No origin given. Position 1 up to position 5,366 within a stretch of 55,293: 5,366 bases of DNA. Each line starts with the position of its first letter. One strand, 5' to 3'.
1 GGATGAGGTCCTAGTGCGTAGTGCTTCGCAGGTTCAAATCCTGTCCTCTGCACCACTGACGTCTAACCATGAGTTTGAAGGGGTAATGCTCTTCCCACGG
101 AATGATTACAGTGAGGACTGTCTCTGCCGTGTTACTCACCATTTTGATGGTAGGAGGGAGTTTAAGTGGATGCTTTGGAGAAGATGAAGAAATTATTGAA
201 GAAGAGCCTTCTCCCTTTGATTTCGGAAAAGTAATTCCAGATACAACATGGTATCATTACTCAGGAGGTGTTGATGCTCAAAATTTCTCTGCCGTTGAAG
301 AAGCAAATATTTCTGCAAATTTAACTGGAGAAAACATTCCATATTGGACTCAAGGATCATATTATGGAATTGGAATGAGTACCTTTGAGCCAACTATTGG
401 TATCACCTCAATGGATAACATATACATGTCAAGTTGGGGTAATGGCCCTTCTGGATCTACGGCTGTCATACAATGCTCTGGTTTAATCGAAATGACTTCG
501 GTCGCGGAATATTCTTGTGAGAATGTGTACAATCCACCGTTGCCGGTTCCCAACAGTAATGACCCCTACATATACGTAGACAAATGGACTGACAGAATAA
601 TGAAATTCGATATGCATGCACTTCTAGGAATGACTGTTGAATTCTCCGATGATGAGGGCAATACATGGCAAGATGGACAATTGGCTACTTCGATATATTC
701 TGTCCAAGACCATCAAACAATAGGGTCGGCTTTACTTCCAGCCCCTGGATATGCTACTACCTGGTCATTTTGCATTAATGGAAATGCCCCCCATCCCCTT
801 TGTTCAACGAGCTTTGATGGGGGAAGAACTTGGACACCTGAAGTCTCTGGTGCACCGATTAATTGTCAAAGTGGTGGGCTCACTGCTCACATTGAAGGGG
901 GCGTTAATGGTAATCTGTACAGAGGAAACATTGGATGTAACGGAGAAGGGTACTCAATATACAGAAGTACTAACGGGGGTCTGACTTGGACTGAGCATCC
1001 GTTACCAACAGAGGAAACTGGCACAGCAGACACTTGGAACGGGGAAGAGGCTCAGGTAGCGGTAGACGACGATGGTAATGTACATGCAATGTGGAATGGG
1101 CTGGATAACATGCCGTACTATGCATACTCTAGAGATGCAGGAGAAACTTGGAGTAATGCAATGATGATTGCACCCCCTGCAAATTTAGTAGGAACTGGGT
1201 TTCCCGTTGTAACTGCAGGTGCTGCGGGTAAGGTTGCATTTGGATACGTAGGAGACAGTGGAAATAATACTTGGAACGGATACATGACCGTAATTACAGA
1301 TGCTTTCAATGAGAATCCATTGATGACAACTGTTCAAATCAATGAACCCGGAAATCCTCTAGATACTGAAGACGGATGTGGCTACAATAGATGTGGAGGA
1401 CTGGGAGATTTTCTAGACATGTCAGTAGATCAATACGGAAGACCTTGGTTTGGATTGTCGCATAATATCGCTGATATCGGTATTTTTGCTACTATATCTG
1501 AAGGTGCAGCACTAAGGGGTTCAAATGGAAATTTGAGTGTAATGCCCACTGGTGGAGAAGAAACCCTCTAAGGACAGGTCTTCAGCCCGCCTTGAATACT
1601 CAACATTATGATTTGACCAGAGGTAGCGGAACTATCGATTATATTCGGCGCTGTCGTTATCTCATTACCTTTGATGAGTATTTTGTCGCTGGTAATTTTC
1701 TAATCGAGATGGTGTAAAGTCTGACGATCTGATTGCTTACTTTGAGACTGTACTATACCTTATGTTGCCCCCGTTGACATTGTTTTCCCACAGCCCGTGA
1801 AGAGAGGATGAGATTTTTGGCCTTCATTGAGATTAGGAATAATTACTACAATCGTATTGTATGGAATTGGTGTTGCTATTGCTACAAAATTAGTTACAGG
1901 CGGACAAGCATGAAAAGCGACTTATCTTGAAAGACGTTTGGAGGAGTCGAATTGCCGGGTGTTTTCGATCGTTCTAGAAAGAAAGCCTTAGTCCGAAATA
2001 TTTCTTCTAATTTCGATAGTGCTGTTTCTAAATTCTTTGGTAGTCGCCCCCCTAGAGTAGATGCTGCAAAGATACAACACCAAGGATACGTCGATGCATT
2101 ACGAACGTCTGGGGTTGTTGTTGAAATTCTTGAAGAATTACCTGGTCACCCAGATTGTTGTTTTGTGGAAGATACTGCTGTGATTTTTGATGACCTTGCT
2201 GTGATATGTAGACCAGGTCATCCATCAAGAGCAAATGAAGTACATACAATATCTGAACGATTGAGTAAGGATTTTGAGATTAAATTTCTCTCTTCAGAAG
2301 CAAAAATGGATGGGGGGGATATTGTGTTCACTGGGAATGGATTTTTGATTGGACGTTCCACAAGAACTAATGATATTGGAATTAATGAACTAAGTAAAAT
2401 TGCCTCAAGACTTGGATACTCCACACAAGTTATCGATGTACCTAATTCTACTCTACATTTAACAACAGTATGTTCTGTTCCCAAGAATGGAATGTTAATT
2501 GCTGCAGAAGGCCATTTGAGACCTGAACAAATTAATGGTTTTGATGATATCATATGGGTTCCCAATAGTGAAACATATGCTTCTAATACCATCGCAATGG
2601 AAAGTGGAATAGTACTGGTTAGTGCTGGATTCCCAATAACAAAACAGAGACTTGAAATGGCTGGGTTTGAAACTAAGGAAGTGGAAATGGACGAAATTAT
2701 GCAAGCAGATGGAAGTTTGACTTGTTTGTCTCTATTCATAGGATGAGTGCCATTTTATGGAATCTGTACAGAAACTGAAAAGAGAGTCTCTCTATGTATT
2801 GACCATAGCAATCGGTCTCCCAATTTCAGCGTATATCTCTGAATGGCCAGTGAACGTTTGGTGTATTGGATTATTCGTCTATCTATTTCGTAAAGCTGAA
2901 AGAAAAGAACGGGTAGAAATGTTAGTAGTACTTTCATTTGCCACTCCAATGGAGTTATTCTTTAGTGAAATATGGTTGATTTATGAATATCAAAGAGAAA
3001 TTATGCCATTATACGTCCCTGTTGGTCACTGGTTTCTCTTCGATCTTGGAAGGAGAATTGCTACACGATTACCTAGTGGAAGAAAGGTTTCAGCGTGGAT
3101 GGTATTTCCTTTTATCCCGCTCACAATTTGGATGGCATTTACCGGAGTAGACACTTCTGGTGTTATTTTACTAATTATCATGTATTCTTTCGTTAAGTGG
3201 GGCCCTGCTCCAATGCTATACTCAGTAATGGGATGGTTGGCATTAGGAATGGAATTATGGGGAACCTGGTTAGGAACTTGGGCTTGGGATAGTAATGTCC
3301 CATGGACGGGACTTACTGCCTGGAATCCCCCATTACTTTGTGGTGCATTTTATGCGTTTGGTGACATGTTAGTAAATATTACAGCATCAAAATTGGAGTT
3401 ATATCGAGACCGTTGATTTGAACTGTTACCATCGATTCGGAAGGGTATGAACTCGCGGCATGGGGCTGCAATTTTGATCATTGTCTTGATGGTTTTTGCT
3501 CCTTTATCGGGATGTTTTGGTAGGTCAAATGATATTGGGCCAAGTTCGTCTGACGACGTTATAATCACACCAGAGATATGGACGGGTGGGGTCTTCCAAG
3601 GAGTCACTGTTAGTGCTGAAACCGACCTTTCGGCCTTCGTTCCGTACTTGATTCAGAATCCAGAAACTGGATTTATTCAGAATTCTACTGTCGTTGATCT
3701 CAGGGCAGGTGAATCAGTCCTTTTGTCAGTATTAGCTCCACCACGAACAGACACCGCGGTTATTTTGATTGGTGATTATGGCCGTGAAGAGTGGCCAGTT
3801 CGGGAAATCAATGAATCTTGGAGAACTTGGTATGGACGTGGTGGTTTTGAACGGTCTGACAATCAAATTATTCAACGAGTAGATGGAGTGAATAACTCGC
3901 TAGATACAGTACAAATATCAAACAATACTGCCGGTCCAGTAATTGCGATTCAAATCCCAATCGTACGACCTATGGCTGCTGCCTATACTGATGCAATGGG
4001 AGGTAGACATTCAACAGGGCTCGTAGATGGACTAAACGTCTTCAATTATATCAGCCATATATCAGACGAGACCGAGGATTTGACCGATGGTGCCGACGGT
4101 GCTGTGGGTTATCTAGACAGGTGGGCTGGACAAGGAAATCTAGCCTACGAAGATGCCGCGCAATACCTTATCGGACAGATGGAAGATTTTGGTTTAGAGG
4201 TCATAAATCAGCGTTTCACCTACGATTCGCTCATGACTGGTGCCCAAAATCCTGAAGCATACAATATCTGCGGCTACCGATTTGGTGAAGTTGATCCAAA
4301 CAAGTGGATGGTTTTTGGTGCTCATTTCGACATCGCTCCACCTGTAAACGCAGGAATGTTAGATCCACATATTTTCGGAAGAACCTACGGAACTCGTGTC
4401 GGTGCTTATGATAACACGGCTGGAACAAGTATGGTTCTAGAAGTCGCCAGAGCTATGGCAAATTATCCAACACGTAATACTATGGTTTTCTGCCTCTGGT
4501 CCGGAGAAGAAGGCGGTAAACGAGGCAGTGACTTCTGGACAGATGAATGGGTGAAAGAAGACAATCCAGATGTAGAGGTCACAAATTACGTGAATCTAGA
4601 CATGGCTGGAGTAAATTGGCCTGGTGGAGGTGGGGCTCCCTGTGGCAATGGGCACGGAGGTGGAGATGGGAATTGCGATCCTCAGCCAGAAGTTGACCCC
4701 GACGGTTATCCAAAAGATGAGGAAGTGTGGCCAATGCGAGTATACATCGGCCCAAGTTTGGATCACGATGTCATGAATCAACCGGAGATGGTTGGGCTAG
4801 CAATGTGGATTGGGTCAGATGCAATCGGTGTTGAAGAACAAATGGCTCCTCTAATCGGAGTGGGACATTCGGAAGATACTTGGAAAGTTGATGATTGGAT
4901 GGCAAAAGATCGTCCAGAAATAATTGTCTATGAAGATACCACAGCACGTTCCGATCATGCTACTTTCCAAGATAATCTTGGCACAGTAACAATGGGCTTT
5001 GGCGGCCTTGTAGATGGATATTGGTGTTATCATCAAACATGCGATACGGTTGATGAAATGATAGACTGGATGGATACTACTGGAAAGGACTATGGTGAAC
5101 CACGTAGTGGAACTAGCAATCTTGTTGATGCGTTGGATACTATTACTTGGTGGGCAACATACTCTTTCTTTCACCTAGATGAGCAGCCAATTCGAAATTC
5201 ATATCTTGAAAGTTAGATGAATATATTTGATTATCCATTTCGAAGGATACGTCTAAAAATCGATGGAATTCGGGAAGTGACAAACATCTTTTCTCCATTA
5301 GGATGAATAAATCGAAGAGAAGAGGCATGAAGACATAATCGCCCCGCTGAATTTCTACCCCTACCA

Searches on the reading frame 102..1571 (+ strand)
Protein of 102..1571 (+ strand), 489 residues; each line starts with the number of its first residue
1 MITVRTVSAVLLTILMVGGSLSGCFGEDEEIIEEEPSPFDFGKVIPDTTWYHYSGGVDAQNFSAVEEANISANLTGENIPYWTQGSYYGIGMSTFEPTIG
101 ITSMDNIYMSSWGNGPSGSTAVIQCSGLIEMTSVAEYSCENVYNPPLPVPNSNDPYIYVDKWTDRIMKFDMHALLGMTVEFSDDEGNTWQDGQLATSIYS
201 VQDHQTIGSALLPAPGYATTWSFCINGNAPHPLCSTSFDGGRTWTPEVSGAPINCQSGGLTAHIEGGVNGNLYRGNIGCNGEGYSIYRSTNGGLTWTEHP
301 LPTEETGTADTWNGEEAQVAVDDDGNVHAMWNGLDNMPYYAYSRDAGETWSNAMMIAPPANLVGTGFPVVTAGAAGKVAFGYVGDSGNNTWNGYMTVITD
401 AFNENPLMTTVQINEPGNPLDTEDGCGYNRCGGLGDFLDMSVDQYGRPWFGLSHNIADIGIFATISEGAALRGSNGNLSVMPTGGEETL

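Call 73: search_protein_families(library=pfam, proteins=[window:102-1571:+], max_evalue=0.00001)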
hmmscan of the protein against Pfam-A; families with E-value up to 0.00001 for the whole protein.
window:102-1571:+ (489 aa): 2 families
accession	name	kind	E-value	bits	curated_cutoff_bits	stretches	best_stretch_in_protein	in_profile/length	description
PF02012.26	BNR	-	7.5e-08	31.7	27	0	342-351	2-11/12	BNR/Asp-box repeat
PF13088.12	BNR_2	-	6.6e-06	26.1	31.4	0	285-361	139-209/277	BNR repeat-like domain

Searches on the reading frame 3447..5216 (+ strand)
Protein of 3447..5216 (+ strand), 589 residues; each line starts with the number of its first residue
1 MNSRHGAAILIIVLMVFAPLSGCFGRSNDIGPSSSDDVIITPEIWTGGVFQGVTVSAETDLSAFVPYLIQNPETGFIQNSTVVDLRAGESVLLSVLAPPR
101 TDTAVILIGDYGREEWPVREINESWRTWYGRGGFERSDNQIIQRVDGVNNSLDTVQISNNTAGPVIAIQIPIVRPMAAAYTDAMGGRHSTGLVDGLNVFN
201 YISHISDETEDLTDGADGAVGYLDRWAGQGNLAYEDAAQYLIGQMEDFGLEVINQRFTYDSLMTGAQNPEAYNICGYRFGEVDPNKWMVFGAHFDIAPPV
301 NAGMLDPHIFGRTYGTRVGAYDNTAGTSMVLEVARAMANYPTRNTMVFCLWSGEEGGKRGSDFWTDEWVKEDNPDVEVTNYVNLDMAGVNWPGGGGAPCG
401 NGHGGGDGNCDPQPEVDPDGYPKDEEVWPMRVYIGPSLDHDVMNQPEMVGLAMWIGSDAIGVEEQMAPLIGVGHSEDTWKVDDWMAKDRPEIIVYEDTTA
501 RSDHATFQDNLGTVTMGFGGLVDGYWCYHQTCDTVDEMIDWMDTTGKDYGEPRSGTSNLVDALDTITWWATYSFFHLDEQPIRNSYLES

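Call 73: search_protein_families(library=pfam, proteins=[window:3447-5216:+], max_evalue=0.00001)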
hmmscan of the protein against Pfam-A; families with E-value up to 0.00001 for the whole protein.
window:3447-5216:+ (589 aa): 1 family
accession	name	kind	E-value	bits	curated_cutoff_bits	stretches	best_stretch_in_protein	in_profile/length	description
PF04389.22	Peptidase_M28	-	9.7e-21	74.8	21.3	1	284-392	11-100/193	Peptidase family M28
